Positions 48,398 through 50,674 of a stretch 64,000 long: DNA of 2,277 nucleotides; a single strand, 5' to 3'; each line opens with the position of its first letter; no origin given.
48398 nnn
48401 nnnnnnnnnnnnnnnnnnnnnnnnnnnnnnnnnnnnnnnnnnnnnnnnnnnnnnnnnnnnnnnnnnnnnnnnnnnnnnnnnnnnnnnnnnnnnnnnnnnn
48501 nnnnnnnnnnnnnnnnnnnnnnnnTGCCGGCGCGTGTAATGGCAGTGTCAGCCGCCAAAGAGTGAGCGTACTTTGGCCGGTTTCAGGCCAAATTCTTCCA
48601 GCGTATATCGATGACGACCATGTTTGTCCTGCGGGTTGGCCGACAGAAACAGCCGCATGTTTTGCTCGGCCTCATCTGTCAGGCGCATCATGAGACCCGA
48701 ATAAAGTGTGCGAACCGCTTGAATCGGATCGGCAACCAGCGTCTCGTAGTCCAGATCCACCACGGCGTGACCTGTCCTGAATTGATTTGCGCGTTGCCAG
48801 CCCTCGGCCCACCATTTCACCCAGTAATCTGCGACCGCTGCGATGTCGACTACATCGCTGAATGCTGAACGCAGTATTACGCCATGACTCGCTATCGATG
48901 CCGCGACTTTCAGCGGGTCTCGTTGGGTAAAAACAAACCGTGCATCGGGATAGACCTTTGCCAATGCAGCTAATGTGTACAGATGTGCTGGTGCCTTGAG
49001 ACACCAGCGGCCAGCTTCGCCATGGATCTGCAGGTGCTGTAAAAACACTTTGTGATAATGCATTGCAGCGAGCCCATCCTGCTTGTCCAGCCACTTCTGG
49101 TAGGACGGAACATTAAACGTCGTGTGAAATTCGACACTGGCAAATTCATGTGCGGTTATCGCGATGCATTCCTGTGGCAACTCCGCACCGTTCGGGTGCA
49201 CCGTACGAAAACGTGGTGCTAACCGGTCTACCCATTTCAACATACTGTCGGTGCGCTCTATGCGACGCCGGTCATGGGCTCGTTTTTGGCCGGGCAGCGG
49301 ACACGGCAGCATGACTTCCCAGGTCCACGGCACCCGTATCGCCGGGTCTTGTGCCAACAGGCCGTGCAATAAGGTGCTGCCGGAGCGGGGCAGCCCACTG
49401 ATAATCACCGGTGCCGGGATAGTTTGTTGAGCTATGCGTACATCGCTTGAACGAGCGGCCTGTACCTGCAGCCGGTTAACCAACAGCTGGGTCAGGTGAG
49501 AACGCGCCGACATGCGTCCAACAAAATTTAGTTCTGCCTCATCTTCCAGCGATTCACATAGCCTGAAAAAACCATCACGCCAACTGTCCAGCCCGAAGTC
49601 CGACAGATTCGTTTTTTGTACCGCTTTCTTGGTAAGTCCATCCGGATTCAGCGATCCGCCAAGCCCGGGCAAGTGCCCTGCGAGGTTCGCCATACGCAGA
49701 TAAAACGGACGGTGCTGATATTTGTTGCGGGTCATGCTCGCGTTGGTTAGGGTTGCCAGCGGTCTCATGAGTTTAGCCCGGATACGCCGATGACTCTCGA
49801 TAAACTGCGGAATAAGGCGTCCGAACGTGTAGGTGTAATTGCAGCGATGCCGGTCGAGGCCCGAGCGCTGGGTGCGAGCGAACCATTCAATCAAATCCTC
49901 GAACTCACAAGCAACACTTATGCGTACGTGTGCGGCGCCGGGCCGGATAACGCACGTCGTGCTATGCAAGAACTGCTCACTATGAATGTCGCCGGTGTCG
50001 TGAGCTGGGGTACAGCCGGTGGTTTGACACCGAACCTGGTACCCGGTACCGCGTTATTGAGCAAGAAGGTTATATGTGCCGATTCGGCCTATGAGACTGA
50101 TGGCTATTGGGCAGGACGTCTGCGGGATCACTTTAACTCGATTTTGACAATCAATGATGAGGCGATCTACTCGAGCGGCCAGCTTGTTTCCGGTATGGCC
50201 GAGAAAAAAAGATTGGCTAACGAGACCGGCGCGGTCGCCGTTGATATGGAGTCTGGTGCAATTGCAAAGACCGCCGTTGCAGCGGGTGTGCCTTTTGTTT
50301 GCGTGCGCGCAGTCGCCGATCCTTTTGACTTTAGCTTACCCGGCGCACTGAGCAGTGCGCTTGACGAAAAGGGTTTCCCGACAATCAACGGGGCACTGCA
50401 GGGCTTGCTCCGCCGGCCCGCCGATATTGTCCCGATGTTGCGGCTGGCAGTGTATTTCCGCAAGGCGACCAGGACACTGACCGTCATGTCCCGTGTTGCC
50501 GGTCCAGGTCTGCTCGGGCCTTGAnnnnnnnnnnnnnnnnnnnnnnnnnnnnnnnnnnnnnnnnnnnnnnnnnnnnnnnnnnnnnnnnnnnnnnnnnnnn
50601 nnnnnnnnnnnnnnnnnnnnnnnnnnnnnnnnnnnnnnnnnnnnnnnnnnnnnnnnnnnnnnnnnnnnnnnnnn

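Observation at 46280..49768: Uncharacterised three-gene operon (sulfotransferase -> class V PLP enzyme -> FemAB-like GNAT) wedged between the hopanoid operon and tRNA-Gly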

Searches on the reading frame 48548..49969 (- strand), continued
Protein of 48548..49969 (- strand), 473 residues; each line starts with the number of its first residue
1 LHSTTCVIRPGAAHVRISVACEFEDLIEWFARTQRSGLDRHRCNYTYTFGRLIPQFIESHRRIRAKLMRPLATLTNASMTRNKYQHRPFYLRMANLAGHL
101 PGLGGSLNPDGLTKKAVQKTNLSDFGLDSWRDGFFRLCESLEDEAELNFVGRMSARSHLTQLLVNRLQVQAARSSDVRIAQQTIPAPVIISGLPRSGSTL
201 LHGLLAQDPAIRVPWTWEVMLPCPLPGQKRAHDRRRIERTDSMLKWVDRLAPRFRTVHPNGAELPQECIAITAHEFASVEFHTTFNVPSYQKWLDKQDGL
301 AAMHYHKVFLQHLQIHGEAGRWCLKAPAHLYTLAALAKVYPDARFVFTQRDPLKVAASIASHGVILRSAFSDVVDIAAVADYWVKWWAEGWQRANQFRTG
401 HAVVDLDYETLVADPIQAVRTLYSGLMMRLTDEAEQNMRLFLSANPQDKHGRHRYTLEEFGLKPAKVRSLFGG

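Call 64: find_encoding_contigs(protein=P0024, flank=10000, max_places=1)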
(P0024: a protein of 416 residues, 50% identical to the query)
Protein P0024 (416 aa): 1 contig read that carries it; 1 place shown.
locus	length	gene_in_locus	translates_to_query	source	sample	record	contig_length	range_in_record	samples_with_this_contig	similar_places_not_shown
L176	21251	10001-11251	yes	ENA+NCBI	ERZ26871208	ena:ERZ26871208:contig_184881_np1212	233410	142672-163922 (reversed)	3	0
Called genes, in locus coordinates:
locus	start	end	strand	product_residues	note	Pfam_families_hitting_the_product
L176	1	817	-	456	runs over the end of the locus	PF00330:Aconitase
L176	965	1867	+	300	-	PF00126:HTH_1, PF03466:LysR_substrate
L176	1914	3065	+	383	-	PF25917:BSH_RND, PF25973:BSH_CzcB, PF25881:HH_YBHG (weak), PF25876:HH_MFP_RND, PF25944:Beta-barrel_RND, PF25967:RND-MFP_C, PF25975:CzcB_C, PF25989:YknX_C, +1 more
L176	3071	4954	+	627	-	PF00873:ACR_tran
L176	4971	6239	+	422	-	PF00873:ACR_tran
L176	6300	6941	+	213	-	PF04011:LemA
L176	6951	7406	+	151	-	PF04536:TPM_phosphatase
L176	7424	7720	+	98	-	-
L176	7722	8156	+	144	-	PF04536:TPM_phosphatase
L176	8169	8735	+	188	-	PF04536:TPM_phosphatase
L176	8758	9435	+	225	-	PF00999:Na_H_Exchanger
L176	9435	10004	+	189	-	PF00999:Na_H_Exchanger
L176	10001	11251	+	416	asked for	PF00685:Sulfotransfer_1, PF13469:Sulfotransfer_3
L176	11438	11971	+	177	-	PF01040:UbiA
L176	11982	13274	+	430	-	PF01663:Phosphodiest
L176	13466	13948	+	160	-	-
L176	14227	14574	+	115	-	-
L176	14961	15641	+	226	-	PF00107:ADH_zinc_N, PF13602:ADH_zinc_N_2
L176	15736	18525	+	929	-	PF00311:PEPcase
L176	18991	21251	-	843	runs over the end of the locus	PF00270:DEAD, PF00271:Helicase_C, PF04408:WHD_HA2, PF21010:HA2_C (weak), PF08482:HrpB_C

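Call 75: search_protein_families(library=pfam, proteins=[L047:11168-11725:+, L043:11187-11966:-, L005:11274-11789:+, L008:9499-9879:-, L001:13558-14799:+, L001:16591-17307:+, L004:7115-8908:+, L175:13129-14220:+, L019:5291-8176:-, L056:11255-12145:+], max_evalue=0.01)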
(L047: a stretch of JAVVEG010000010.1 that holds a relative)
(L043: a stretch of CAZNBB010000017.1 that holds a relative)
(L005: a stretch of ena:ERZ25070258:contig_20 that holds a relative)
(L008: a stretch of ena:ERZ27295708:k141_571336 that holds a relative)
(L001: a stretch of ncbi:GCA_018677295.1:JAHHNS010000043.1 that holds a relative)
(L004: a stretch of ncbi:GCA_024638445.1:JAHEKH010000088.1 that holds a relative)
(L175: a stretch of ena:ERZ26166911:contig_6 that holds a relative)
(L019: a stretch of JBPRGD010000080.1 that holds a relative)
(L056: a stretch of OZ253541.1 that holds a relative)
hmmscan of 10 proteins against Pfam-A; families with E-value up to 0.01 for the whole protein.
L047:11168-11725:+ (185 aa): 1 family
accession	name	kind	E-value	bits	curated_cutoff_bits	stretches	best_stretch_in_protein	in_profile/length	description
PF00156.33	Pribosyltran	-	2.8e-11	43.4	26.3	1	47-178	12-140/158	Phosphoribosyl transferase domain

L043:11187-11966:- (259 aa): 1 family
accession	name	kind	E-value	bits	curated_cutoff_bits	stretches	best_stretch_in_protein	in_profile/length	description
PF04333.18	MlaA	-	1.3e-66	224.4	25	1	34-224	3-194/195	MlaA lipoprotein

L005:11274-11789:+ (171 aa): 1 family
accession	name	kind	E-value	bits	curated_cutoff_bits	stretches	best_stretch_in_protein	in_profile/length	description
PF14041.11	Lipoprotein_21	-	0.0025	18.4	25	1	107-162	32-86/87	LppP/LprE lipoprotein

L008:9499-9879:- (126 aa): 0 families

L001:13558-14799:+ (413 aa): 0 families

L001:16591-17307:+ (238 aa): 1 family
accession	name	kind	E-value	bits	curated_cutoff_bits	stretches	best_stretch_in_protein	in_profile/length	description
PF19578.4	DUF6090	-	0.0012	19.2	23.5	1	16-61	1-46/182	Family of unknown function (DUF6090)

L004:7115-8908:+ (597 aa): 2 families
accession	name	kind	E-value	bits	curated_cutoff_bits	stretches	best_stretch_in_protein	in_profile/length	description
PF05935.17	Arylsulfotrans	-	4e-44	151.6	24.2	1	243-566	27-353/374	Arylsulfotransferase (ASST)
PF14269.12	Arylsulfotran_2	-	4.3e-09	36.6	27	1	401-545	137-280/301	Arylsulfotransferase (ASST)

L175:13129-14220:+ (363 aa): 0 families

L019:5291-8176:- (961 aa): 0 families

L056:11255-12145:+ (296 aa): 21 families
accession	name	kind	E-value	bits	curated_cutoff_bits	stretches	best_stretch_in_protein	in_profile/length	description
PF00515.34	TPR_1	-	4.9e-20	70.9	27.8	3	226-255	3-32/34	Tetratricopeptide repeat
PF13414.12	TPR_11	-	6.6e-20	71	26.8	2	236-272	6-42/42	TPR repeat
PF07719.23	TPR_2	-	3.8e-19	67.6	27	3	225-255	2-32/34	Tetratricopeptide repeat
PF13431.12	TPR_17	-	6.7e-18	63.8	24.4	3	212-244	1-33/34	Tetratricopeptide repeat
PF13181.12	TPR_8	-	5e-16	57.9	25.7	0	227-256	4-33/34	Tetratricopeptide repeat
PF14559.12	TPR_19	-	2.9e-12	47.1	25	3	236-278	3-45/68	Tetratricopeptide repeat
PF13176.12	TPR_7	-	1.7e-10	40.5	27.9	0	194-221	3-32/36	Tetratricopeptide repeat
PF13411.12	MerR_1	-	5.1e-10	39.7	21.6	1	19-85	1-67/69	MerR HTH family regulatory protein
PF13424.12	TPR_12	-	1.4e-09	38.4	30.1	1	226-282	5-69/77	Tetratricopeptide repeat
PF13432.12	TPR_16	-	2.5e-09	37.8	32.7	2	206-251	13-58/65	Tetratricopeptide repeat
PF13428.12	TPR_14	-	4.2e-09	36.6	23.5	1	230-267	7-44/44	Tetratricopeptide repeat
PF24575.1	TPR_Slam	-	8.4e-08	33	35.2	1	223-280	46-103/104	Surface lipoprotein assembly modifier, N-terminal TPR repeats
PF13374.12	TPR_10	-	1.2e-06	28.7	27.5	0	192-219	4-31/42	Tetratricopeptide repeat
PF23914.1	TPR_CcmH_CycH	-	3.7e-06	27.3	42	1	154-253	48-150/158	Cytochrome c-type biogenesis protein H TPR domain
PF12728.13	HTH_17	-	8.2e-05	23.2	27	1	19-61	2-43/51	Helix-turn-helix domain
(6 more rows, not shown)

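Call 76: predict_structure(alignment_id=A1)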
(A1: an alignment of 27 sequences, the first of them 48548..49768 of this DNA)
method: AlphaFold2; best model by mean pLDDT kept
length: 406 residues; sequences in the alignment: 27
mean_pLDDT: 92.2   pTM: 0.90
mean pLDDT of the five models: 92.2, 91.4, 91.4, 90.5, 90.1
residues with pLDDT >= 90: 332; 70-90: 55; 50-70: 7; < 50: 12
segments of 3 or more residues with pLDDT < 50: 1-12
pLDDT, mean of each block of 10 residues (from residue 1): 40 68 85 81 98 98 98 97 94 98 97 95 95 96 96 94 94 95 87 93 97 97 97 97 90 88 94 97 95 94 94 96 94 95 97 97 98 95 86 96 83
secondary structure, 60 per line:
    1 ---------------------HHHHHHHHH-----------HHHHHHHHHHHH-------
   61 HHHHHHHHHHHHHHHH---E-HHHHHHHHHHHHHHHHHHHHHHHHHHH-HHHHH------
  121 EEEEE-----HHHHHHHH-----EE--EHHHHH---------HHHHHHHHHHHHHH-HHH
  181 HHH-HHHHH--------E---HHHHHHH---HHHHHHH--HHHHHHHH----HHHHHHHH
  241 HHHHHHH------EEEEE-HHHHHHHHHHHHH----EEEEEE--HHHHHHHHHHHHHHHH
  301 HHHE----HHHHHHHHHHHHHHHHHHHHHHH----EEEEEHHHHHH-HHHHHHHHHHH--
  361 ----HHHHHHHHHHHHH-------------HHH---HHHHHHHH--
elements in order: H22-30 H42-53 H61-76 H82-108 H110-114 E121-125 H131-138 H149-153 H163-176 H178-183 H185-189 H202-208 H212-218 H221-228 H233-247 E254-258 H260-272 E277-282 H285-303 H309-331 E336-340 H341-346 H348-358 H365-377 H397-404

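Call 78: fold_search(model_id=the predicted structure, library=pdb)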
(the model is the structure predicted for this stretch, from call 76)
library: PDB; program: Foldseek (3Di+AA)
matches with E <= 10: 520; with E <= 0.001: 17
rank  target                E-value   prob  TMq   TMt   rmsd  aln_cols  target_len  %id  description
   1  2zq5                  7.6e-22  1.00  0.78  0.87   3.1       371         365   29  Crystal structure of sulfotransferase STF1 from Mycobacterium tuberculosis H37Rv (type1 form) (released 2009-09-29)
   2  2z6v                  3.2e-20  1.00  0.79  0.82   3.9       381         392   26  Crystal structure of sulfotransferase STF9 from Mycobacterium avium (released 2008-09-09)
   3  9wwe                  4.1e-06  1.00  0.33  0.43  11.6       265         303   17  Crystal structure of human tyrosylprotein sulfotransferase 2 (TPST2) in cation-bound state (released 2025-12-31)
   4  3ap2_B                5.4e-06  1.00  0.34  0.45  10.5       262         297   18  Crystal structure of human tyrosylprotein sulfotransferase-2 complexed with PAP,C4 peptide, and phosphate ion (released 2011-10-26)
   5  3ap1_A                6.2e-06  1.00  0.32  0.43  12.4       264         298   17  Crystal structure of human tyrosylprotein sulfotransferase-2 complexed with PAP and C4 peptide (released 2011-10-26)
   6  5wrj_C                6.2e-06  1.00  0.31  0.45  13.3       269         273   18  Crystal structure of human tyrosylprotein sulfotransferase-1 complexed with PAP and gastrin peptide (released 2017-09-06)
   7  3ap3_C                6.7e-06  1.00  0.33  0.45  10.2       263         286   16  Crystal structure of human tyrosylprotein sulfotransferase-2 complexed with PAP (released 2011-10-26)
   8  3ap3_B                9.2e-06  1.00  0.33  0.45  11.0       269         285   16  Crystal structure of human tyrosylprotein sulfotransferase-2 complexed with PAP (released 2011-10-26)
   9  8w5z_A                1.0e-05  1.00  0.37  0.44  11.1       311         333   18  Crystal structure of tick tyrosylprotein sulfotransferase reveals the activation mechanism of tick anticoagulant prote (released 2024-04-10)
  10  5wrj_A                1.2e-05  1.00  0.33  0.47  12.5       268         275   18  Crystal structure of human tyrosylprotein sulfotransferase-1 complexed with PAP and gastrin peptide (released 2017-09-06)
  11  3ap3_D                1.7e-05  1.00  0.34  0.45  10.9       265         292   19  Crystal structure of human tyrosylprotein sulfotransferase-2 complexed with PAP (released 2011-10-26)
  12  3ap1_B                1.9e-05  1.00  0.33  0.44  10.4       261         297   18  Crystal structure of human tyrosylprotein sulfotransferase-2 complexed with PAP and C4 peptide (released 2011-10-26)
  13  3ap2_A                1.9e-05  1.00  0.33  0.44  11.5       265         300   17  Crystal structure of human tyrosylprotein sulfotransferase-2 complexed with PAP,C4 peptide, and phosphate ion (released 2011-10-26)
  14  5wri_A                2.0e-05  1.00  0.33  0.46  12.9       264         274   20  Crystal structure of human tyrosylprotein sulfotransferase-1 complexed with PAP and C4 peptide (released 2017-09-13)
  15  4gbm                  4.5e-05  1.00  0.34  0.47  11.2       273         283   15  Sulfotransferase Domain from the Curacin Biosynthetic Pathway (released 2012-10-17)
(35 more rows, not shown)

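Call 91: search_protein_families(library=ncbifam, proteins=[L019:9033-10034:+, L043:8858-9859:+, L049:1580-2347:+, L013:11274-12263:+], max_evalue=0.001)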
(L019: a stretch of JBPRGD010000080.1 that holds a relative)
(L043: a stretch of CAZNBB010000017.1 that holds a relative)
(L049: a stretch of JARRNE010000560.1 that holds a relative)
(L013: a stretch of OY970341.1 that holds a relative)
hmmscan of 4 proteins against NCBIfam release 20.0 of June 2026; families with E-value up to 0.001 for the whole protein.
L019:9033-10034:+ (333 aa): 2 families
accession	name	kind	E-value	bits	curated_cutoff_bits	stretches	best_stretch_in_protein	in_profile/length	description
TIGR03476.1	HpnL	subfamily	4.6e-93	312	195.65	1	5-316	2-316/318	putative membrane protein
TIGR00374.1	TIGR00374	subfamily_domain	2.3e-13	50.3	43.2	1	13-300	2-295/323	flippase-like domain-containing protein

L043:8858-9859:+ (333 aa): 1 family
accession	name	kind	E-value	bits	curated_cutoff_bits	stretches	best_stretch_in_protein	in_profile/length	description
TIGR03476.1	HpnL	subfamily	3.2e-91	305.9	195.65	1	1-319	1-318/318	putative membrane protein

L049:1580-2347:+ (255 aa): 1 family
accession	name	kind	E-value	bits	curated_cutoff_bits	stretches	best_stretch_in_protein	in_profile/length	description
TIGR03476.1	HpnL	subfamily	1.2e-20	74.1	195.65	1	3-91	2-89/318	putative membrane protein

L013:11274-12263:+ (329 aa): 2 families
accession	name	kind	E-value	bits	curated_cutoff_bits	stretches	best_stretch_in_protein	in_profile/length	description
TIGR03476.1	HpnL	subfamily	8e-39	133.8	195.65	1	12-323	2-312/318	putative membrane protein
TIGR00374.1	TIGR00374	subfamily_domain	1.9e-14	53.8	43.2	1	58-312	41-296/323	flippase-like domain-containing protein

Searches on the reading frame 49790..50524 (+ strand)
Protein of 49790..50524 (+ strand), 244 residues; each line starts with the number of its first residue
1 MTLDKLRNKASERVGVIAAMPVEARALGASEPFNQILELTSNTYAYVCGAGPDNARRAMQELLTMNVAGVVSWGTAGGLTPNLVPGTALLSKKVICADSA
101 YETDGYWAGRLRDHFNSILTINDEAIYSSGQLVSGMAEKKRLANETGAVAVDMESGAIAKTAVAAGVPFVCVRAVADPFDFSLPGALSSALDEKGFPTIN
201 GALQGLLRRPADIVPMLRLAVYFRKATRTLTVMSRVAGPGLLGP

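Call 3: search_protein_families(library=pfam, proteins=[window:49790-50524:+], max_evalue=0.01)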
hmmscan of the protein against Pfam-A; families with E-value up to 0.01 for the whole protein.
window:49790-50524:+ (244 aa): 1 family
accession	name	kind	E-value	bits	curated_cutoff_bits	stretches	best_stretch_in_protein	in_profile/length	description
PF01048.26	PNP_UDP_1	-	3e-18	66.5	25.1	1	13-184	1-205/233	Phosphorylase superfamily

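Call 4: search_protein_families(library=ncbifam, proteins=[window:49790-50524:+], max_evalue=0.01)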
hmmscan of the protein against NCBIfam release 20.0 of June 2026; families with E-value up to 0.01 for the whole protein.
window:49790-50524:+ (244 aa): 11 families
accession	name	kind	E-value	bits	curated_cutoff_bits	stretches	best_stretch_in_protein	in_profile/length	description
TIGR03468.1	HpnG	hypoth_equivalog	7.7e-57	192.3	187.1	1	33-231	12-210/212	hopanoid-associated phosphorylase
NF005476.0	PRK07077.1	equivalog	6.2e-39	133.7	215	1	45-233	31-227/243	phosphorylase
TIGR03664.1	fut_nucase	equivalog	6.1e-12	45.7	124.7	2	41-104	35-99/228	futalosine hydrolase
NF004079.0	PRK05584.1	equivalog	7.2e-12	45.3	169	1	109-178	127-199/232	5'-methylthioadenosine/adenosylhomocysteine nucleosidase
NF006087.0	PRK08236.1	equivalog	2.4e-08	34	213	1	11-103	4-93/219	futalosine hydrolase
NF004168.0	PRK05634.1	equivalog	3.2e-07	30.3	129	1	42-180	22-159/185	nucleosidase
NF011286.0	PRK14697.1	equivalog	8.4e-07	28.8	260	1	117-180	135-198/233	bifunctional 5'-methylthioadenosine/S-adenosylhomocysteine nucleosidase/phosphatase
NF005213.0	PRK06698.1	equivalog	2.2e-05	23.4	768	0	120-180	138-198/459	bifunctional 5'-methylthioadenosine/S-adenosylhomocysteine nucleosidase/phosphatase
TIGR01704.1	MTA_SAH-Nsdase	equivalog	3.4e-05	23.5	73.8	1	143-177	163-197/229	5'-methylthioadenosine/S-adenosylhomocysteine nucleosidase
NF005522.0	PRK07164.1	equivalog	0.0007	19.1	161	1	53-177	57-185/218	5'-methylthioadenosine/S-adenosylhomocysteine nucleosidase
NF005221.0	PRK06714.1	equivalog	0.0049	16.4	218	1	116-177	135-196/236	S-adenosylhomocysteine nucleosidase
